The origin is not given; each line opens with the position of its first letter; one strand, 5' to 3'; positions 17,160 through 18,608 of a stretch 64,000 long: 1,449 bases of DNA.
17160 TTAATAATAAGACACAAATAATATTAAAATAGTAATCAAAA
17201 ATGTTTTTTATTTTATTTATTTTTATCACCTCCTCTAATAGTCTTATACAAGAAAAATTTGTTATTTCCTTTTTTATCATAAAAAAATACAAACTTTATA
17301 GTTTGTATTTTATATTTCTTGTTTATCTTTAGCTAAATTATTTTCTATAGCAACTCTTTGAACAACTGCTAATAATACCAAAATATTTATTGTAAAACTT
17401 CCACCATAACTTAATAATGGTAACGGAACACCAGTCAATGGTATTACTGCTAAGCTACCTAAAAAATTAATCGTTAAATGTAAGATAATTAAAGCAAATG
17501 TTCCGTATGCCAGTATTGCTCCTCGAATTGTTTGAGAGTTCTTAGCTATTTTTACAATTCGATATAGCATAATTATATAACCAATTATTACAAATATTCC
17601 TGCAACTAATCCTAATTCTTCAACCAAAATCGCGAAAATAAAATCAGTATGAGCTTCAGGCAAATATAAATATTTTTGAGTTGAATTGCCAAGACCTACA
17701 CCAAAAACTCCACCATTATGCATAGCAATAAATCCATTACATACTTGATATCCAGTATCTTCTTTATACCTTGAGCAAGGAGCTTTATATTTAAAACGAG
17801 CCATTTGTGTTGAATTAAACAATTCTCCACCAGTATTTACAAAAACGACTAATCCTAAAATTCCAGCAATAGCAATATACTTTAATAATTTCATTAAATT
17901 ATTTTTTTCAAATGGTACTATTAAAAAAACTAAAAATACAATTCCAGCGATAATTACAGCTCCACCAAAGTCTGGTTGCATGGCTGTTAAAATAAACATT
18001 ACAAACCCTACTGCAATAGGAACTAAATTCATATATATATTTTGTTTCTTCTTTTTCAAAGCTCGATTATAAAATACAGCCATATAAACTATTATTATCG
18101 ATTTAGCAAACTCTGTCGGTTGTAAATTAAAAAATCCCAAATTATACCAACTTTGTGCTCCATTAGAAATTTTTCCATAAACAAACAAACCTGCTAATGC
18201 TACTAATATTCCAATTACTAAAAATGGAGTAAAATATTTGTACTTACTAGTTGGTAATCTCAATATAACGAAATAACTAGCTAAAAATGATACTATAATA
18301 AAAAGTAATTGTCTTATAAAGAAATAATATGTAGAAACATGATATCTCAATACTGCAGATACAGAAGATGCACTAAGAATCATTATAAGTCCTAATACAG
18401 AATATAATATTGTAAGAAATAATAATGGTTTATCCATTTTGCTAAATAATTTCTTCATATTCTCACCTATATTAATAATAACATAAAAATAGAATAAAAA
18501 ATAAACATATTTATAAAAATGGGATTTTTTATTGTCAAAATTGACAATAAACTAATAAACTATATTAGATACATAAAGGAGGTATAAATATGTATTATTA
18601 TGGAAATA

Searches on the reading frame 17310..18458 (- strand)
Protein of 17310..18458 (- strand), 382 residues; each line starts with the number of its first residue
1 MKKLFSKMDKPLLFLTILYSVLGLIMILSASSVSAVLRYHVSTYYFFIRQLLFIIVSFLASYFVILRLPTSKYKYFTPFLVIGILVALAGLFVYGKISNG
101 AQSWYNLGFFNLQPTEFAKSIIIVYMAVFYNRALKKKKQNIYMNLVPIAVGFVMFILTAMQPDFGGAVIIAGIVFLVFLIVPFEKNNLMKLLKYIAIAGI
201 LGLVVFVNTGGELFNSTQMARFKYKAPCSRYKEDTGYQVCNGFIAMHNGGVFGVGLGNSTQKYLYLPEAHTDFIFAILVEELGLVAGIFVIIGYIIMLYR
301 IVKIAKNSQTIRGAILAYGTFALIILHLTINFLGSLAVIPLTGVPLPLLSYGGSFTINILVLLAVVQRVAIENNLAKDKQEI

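Call 79: search_protein_families(library=pfam, proteins=[window:17310-18458:-], max_evalue=1e-8)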
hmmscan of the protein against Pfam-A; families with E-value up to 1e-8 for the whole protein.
window:17310-18458:- (382 aa): 1 family
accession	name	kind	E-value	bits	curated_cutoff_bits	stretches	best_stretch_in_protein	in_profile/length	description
PF01098.24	FTSW_RODA_SPOVE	-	5.4e-79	266.2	26.4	1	13-373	5-354/356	Cell cycle protein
